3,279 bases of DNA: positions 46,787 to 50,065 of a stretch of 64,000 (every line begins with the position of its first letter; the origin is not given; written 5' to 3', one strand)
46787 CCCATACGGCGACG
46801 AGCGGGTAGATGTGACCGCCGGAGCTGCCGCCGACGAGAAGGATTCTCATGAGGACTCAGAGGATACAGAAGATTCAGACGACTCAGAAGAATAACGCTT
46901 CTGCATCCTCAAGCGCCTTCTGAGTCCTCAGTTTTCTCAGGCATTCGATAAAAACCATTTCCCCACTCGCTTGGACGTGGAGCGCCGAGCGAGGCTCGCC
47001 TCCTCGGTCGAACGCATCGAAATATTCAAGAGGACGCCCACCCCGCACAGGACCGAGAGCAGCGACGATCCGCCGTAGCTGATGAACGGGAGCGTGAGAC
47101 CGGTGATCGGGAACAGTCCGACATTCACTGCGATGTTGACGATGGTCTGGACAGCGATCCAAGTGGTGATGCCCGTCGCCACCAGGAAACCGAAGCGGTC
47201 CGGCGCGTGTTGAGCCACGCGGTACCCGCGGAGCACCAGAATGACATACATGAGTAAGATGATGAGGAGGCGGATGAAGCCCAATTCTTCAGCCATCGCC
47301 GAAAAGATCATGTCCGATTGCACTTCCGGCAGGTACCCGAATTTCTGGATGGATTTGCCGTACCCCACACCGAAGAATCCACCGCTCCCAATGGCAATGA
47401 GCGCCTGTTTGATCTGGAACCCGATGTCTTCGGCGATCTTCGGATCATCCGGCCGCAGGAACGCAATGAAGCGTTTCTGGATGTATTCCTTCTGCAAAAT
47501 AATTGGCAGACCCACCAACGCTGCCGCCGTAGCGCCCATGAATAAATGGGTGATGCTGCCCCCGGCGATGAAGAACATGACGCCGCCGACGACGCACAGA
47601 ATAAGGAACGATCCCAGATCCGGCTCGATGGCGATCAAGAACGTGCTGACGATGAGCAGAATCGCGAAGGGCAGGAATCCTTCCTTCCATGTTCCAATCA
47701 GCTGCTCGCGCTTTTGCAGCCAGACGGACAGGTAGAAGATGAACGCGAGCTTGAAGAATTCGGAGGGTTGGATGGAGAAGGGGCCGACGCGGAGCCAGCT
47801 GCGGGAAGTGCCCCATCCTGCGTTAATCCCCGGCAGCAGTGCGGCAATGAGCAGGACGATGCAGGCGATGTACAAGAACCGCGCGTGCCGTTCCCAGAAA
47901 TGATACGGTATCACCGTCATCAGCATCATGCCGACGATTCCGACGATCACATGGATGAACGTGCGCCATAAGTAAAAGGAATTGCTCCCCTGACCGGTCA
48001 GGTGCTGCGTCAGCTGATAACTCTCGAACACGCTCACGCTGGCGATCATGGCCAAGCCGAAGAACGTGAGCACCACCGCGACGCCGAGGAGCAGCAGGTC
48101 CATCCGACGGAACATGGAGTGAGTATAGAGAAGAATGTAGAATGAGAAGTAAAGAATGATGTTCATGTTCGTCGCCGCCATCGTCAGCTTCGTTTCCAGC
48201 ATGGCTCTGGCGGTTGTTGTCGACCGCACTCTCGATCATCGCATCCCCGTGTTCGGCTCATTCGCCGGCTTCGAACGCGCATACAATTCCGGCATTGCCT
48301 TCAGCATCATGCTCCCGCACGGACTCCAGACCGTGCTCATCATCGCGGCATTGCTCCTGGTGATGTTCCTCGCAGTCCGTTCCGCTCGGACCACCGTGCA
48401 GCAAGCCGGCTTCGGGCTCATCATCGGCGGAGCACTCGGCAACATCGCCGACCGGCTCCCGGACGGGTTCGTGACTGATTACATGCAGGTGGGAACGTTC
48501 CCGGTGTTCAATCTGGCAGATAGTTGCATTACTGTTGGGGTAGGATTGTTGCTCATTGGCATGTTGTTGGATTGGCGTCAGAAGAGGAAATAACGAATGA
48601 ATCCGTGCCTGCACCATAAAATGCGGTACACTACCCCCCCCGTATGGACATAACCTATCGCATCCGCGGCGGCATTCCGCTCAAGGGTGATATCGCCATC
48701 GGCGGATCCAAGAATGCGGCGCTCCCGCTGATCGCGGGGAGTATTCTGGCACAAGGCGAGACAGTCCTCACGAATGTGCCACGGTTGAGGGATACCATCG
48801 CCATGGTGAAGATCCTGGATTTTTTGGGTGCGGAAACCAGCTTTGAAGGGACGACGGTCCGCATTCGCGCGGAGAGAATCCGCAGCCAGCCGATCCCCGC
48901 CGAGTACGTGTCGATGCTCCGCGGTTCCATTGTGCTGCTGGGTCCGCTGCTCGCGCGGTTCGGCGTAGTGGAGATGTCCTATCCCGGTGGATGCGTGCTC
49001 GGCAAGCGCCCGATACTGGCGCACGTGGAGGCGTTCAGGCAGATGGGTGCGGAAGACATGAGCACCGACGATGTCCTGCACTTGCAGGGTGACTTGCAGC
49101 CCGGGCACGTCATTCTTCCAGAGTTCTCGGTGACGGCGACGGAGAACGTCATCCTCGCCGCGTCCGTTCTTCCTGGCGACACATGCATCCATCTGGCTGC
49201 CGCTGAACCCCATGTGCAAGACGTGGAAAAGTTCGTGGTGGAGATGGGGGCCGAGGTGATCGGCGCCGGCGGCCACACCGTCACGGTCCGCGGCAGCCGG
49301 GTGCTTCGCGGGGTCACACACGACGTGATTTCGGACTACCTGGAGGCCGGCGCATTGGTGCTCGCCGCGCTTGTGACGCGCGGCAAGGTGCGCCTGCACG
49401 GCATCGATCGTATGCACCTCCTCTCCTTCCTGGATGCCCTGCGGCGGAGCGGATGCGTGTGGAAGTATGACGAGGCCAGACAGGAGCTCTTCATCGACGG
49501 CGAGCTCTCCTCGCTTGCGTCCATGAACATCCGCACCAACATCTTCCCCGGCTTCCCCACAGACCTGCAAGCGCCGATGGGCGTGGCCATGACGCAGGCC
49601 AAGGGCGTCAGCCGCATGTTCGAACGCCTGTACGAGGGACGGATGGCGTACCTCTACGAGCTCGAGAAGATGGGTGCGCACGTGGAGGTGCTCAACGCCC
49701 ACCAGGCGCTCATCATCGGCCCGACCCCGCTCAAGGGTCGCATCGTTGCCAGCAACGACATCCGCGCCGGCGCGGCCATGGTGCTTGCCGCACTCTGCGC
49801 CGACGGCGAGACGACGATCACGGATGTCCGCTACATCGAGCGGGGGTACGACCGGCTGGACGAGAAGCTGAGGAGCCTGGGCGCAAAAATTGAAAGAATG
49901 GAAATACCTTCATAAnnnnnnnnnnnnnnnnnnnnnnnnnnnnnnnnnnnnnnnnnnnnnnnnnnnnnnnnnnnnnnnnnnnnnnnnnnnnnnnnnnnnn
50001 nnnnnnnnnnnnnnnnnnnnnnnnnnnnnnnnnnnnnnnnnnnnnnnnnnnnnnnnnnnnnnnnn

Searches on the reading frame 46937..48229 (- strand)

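Call 76: search_protein_families(library=pfam, proteins=[window:46937-48229:-], max_evalue=0.001)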
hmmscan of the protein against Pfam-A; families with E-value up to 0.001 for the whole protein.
window:46937-48229:- (430 aa): 1 family
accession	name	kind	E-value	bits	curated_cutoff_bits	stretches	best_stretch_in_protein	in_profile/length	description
PF01098.24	FTSW_RODA_SPOVE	-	6.9e-94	315.2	26.4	1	46-407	3-354/356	Cell cycle protein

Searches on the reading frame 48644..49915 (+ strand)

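Call 76: search_protein_families(library=pfam, proteins=[window:48644-49915:+], max_evalue=0.001)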
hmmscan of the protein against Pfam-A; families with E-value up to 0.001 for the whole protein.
window:48644-49915:+ (423 aa): 1 family
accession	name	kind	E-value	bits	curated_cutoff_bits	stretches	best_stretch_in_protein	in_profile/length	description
PF00275.25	EPSP_synthase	-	3.1e-74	250.6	22.8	1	8-409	2-417/417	EPSP synthase (3-phosphoshikimate 1-carboxyvinyltransferase)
